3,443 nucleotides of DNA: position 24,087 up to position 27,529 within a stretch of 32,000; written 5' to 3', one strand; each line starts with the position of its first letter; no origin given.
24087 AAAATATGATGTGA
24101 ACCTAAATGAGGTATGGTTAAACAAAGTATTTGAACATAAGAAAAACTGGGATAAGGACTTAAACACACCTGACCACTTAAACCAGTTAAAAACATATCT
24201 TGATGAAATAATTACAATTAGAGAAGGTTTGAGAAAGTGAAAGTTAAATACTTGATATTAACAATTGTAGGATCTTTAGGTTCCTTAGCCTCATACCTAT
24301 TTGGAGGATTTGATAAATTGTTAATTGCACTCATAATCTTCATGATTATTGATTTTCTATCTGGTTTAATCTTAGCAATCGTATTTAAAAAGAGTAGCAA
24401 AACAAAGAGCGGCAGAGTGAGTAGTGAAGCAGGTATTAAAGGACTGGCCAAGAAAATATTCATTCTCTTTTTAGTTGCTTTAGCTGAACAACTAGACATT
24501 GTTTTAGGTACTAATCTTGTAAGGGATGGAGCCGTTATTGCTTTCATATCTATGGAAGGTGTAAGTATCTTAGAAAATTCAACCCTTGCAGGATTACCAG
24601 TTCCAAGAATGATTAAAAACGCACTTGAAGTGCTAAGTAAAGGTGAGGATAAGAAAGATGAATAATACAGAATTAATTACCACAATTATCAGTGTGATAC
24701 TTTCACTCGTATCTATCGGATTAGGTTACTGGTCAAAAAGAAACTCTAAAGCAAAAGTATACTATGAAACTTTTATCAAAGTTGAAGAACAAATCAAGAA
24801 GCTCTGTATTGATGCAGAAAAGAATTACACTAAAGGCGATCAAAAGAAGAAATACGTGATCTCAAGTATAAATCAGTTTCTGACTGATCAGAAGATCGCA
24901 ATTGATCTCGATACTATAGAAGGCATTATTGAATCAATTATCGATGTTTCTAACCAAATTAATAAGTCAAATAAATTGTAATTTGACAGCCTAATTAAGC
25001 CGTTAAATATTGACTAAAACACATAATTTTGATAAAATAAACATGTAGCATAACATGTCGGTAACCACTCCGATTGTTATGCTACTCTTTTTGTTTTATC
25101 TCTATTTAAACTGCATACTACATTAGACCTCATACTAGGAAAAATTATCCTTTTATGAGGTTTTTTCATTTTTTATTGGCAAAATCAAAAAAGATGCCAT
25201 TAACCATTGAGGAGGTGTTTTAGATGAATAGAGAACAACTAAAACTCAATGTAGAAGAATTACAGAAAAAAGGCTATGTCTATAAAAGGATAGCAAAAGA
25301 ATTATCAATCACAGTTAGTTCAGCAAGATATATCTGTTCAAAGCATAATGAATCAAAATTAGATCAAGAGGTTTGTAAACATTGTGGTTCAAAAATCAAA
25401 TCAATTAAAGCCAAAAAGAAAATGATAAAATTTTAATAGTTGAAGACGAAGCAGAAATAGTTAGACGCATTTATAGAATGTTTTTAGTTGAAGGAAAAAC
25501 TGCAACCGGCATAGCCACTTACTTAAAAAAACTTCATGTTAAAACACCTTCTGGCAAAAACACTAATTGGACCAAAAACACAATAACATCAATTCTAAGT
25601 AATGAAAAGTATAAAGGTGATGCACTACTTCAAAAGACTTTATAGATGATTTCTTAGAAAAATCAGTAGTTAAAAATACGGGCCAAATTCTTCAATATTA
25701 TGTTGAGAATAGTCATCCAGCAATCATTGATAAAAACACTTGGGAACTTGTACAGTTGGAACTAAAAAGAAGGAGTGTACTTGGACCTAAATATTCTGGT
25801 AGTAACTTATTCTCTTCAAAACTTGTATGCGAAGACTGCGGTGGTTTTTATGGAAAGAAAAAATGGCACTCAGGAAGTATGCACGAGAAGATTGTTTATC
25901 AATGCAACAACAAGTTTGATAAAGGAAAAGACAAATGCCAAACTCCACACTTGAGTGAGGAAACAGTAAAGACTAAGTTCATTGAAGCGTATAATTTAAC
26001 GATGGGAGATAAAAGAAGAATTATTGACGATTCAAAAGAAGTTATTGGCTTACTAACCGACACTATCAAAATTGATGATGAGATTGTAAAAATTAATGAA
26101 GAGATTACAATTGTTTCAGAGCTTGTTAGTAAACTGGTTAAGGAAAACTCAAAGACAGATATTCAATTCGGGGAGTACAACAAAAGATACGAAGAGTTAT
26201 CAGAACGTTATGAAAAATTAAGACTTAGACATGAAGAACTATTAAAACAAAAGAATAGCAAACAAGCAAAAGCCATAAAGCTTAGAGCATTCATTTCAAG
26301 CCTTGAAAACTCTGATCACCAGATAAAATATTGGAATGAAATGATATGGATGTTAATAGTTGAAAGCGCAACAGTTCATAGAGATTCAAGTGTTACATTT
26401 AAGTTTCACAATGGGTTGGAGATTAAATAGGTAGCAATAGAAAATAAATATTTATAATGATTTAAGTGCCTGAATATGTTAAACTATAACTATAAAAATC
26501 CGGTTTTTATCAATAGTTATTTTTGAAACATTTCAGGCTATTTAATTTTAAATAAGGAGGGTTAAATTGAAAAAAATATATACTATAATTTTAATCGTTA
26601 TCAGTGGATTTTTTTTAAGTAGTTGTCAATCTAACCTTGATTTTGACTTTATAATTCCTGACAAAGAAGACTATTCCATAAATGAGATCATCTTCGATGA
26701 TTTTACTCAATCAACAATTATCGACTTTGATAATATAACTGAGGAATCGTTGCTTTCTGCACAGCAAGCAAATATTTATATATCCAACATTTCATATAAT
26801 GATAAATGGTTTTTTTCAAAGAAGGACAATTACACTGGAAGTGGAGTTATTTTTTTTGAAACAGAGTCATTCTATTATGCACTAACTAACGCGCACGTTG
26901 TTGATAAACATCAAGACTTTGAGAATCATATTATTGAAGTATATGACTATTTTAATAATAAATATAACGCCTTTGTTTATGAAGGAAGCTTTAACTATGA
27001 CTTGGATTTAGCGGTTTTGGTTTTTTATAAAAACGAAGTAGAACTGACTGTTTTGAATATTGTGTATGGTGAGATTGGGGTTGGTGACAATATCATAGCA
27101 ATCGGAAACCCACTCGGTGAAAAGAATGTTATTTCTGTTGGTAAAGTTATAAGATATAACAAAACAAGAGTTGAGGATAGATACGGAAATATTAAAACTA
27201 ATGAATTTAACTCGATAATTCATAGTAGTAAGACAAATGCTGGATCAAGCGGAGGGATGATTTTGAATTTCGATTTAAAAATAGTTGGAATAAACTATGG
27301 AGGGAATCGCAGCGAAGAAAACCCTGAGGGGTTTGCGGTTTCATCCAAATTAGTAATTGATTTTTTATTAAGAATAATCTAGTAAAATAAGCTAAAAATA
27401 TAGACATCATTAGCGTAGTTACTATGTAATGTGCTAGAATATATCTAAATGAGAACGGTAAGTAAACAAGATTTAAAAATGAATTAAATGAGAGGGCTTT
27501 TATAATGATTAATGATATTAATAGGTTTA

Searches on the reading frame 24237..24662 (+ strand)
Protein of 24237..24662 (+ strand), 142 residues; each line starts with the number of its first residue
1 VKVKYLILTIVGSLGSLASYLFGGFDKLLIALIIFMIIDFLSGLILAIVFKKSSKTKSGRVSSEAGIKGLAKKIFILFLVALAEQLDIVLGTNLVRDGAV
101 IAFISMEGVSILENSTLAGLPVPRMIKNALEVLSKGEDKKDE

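Call 83: search_protein_families(library=pfam, proteins=[window:24237-24662:+], max_evalue=0.001)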
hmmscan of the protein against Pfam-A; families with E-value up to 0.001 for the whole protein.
window:24237-24662:+ (142 aa): 1 family
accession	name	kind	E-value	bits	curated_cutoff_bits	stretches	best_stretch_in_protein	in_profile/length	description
PF05105.17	Phage_holin_4_1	-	6.5e-34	116.9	22.2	1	18-134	3-115/116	Bacteriophage holin family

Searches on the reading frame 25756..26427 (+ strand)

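Call 83: search_protein_families(library=pfam, proteins=[window:25756-26427:+], max_evalue=0.001)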
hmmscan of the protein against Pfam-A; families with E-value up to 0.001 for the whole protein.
window:25756-26427:+ (224 aa): 1 family
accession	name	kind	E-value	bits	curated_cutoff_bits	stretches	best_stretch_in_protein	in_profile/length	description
PF13408.12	Zn_ribbon_recom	-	7.7e-11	42.6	25.3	1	18-79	1-57/58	Recombinase zinc beta ribbon domain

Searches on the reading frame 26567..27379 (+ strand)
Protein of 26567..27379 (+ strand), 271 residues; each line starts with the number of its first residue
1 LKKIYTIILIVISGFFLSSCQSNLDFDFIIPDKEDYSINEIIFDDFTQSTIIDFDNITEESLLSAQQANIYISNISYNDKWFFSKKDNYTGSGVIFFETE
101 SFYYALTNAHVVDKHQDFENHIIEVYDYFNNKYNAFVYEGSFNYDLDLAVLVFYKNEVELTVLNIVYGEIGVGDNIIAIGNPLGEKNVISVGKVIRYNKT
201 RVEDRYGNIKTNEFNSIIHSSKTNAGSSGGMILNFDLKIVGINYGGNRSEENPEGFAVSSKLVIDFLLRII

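Call 83: search_protein_families(library=pfam, proteins=[window:26567-27379:+], max_evalue=0.001)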
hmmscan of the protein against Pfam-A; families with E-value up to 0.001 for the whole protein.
window:26567-27379:+ (271 aa): 2 families
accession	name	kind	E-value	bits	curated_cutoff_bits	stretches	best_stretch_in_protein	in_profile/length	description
PF13365.12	Trypsin_2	-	9e-15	56.1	27.6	1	91-242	1-144/144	Trypsin-like peptidase domain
PF00089.32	Trypsin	-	5.9e-07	30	20.6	1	104-261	36-214/220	Trypsin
